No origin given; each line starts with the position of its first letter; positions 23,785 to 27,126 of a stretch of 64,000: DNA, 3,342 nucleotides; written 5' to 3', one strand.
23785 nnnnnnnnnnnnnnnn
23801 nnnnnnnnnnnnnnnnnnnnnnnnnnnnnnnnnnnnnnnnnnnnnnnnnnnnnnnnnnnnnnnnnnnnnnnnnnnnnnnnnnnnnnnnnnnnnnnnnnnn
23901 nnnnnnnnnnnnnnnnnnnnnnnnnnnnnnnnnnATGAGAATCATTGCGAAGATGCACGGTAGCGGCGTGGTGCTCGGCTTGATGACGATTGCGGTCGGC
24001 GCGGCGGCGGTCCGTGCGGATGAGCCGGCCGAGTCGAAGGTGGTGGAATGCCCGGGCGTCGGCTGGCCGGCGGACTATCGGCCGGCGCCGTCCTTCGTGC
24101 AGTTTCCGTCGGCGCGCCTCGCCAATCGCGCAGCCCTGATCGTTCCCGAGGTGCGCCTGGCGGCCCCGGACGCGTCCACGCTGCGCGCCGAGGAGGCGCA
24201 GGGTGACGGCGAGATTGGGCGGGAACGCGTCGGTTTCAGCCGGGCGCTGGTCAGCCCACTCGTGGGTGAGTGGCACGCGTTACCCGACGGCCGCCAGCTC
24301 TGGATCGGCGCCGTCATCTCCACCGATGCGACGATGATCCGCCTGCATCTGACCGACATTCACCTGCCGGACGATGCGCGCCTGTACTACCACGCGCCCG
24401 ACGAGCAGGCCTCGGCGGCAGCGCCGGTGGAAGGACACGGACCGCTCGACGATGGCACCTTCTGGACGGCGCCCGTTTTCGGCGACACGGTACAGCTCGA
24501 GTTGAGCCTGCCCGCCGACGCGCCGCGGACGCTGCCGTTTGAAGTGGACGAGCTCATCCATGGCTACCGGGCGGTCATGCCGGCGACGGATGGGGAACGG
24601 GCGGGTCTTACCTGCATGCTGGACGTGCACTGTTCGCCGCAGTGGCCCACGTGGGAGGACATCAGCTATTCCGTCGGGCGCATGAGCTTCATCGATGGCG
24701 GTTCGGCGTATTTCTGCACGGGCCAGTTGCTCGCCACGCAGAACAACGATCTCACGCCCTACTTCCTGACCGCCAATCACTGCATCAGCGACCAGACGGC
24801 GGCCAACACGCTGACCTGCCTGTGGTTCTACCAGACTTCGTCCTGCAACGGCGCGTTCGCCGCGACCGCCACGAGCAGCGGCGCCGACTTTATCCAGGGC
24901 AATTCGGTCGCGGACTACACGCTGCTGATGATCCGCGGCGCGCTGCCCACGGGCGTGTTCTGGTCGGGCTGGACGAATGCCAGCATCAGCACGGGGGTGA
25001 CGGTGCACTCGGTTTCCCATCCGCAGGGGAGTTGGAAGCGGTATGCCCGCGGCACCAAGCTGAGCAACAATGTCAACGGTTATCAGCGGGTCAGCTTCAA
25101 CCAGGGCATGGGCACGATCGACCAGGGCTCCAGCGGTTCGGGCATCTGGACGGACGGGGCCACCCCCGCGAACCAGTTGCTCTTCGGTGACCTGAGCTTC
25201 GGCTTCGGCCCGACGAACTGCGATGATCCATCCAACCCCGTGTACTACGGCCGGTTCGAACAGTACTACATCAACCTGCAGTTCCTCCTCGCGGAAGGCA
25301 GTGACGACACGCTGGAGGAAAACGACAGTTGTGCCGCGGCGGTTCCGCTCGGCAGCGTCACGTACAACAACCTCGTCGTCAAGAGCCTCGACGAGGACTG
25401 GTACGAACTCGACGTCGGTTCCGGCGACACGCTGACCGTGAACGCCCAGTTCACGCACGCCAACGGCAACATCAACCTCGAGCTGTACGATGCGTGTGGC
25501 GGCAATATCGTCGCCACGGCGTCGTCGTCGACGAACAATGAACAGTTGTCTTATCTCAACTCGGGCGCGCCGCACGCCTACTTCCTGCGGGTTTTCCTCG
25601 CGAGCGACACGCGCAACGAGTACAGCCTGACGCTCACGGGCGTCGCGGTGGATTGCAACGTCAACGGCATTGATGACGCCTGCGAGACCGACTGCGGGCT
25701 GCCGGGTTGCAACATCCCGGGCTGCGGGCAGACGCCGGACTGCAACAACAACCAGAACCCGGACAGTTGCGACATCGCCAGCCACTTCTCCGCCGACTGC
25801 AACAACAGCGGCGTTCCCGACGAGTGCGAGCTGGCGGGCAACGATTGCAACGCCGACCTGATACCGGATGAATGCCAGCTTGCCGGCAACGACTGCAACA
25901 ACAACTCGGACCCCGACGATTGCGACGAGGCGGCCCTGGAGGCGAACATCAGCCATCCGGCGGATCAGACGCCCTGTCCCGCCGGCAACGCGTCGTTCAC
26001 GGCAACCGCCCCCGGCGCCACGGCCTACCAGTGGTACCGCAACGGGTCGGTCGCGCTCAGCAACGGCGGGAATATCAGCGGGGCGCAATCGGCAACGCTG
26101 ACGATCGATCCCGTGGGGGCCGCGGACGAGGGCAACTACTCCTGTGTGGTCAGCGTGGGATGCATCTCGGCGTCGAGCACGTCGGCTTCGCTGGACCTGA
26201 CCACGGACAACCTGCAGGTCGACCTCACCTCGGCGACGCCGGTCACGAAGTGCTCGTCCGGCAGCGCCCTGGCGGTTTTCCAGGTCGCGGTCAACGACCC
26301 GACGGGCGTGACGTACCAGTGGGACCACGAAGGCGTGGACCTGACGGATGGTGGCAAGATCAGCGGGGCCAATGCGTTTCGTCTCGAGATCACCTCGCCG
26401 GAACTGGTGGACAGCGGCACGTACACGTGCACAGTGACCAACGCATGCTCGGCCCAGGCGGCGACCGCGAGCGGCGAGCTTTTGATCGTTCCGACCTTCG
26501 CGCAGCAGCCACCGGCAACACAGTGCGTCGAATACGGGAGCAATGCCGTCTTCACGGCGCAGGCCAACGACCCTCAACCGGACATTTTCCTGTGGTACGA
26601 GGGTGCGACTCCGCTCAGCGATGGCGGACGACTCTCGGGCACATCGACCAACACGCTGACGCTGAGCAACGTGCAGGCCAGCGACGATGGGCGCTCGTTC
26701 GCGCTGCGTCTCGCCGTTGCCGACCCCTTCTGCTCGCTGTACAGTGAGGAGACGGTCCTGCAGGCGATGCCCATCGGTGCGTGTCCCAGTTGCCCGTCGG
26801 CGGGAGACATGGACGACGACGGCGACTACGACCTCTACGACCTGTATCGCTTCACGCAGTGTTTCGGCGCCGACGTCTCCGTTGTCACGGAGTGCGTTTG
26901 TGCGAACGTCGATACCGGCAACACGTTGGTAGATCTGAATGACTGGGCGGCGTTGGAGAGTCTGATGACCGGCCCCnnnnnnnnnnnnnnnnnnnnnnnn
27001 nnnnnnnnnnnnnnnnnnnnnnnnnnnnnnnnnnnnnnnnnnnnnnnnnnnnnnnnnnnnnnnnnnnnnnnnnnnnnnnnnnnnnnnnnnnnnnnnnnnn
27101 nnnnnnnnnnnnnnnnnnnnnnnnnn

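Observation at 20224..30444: Three tandem secreted proteins with unrelated N-terminal heads fused to one conserved 442-476 aa C-terminal module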

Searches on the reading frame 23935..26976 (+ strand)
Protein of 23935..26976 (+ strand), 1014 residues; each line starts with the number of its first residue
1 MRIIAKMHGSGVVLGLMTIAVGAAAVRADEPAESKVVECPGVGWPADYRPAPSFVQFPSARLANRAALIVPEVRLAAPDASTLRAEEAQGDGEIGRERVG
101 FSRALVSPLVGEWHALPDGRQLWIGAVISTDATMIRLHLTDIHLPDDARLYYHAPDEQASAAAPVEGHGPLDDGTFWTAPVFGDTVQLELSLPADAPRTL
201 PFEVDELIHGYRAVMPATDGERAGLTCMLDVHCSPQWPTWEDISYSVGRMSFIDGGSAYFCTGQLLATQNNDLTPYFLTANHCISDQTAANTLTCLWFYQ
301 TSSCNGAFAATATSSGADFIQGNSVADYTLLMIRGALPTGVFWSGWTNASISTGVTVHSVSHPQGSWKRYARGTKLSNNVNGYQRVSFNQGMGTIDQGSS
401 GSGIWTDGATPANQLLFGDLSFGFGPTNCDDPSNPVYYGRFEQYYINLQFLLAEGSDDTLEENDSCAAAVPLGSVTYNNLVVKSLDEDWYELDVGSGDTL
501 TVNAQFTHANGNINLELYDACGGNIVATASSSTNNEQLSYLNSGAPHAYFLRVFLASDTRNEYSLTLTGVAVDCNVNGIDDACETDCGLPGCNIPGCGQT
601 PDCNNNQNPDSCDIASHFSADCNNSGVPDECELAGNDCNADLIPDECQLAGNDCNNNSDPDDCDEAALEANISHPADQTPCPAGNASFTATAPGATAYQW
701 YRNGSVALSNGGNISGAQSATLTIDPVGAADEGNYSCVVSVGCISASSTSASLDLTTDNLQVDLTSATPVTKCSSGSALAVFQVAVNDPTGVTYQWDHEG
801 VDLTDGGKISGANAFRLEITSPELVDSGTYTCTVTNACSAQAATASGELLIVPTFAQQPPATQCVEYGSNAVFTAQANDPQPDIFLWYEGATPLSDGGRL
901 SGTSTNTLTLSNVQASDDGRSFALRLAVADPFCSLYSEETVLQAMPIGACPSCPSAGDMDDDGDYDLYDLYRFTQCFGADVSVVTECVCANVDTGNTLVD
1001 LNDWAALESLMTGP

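Call 3: search_protein_families(library=pfam, proteins=[window:23935-26976:+], max_evalue=0.01)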
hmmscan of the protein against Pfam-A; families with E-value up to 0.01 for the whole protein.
window:23935-26976:+ (1014 aa): 8 families
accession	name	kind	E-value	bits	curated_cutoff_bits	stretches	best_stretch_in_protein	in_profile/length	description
PF13927.12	Ig_3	-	7.1e-23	81.4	30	3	683-740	16-77/78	Immunoglobulin domain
PF07679.22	I-set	-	7.8e-18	64.8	23.7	3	687-753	19-88/90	Immunoglobulin I-set domain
PF00047.31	ig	-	1.5e-12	48.1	21.8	0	692-740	20-71/81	Immunoglobulin domain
PF13895.12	Ig_2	-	6.3e-12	46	27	2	787-836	25-65/79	Immunoglobulin domain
PF07686.23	V-set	-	2.1e-07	31.6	26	0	805-835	58-93/109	Immunoglobulin V-set domain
PF13365.12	Trypsin_2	-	6.9e-05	24.1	27.6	1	262-406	2-136/144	Trypsin-like peptidase domain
PF04151.21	PPC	-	0.00069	20.9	25.9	1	486-553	1-68/70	Bacterial pre-peptidase C-terminal domain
PF23759.1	GBD_T9SS_assoc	-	0.0042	17.8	27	0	489-565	47-114/116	Galactose binding domain-like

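Call 4: search_protein_families(library=ncbifam, proteins=[window:23935-26976:+], max_evalue=0.01)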
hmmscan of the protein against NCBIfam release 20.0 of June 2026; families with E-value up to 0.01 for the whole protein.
window:23935-26976:+ (1014 aa): 0 families

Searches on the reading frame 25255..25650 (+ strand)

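Call 61: search_protein_families(library=pfam, proteins=[window:25255-25650:+], max_evalue=1)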
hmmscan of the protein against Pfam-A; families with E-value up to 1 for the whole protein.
window:25255-25650:+ (132 aa): 5 families
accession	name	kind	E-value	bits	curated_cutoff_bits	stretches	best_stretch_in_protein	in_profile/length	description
PF04151.21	PPC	-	1.1e-05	26.7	25.9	1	46-113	1-68/70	Bacterial pre-peptidase C-terminal domain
PF23759.1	GBD_T9SS_assoc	-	0.00015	22.5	27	1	49-125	47-114/116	Galactose binding domain-like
PF14879.11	DUF4489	-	0.07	13.7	27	1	60-94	52-86/151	Domain of unknown function (DUF4489)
PF18962.6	Por_Secre_tail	-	0.12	13.2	27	1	58-112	8-61/75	Secretion system C-terminal sorting domain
PF03944.20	Endotoxin_C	-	0.14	13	21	1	80-128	24-73/142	delta endotoxin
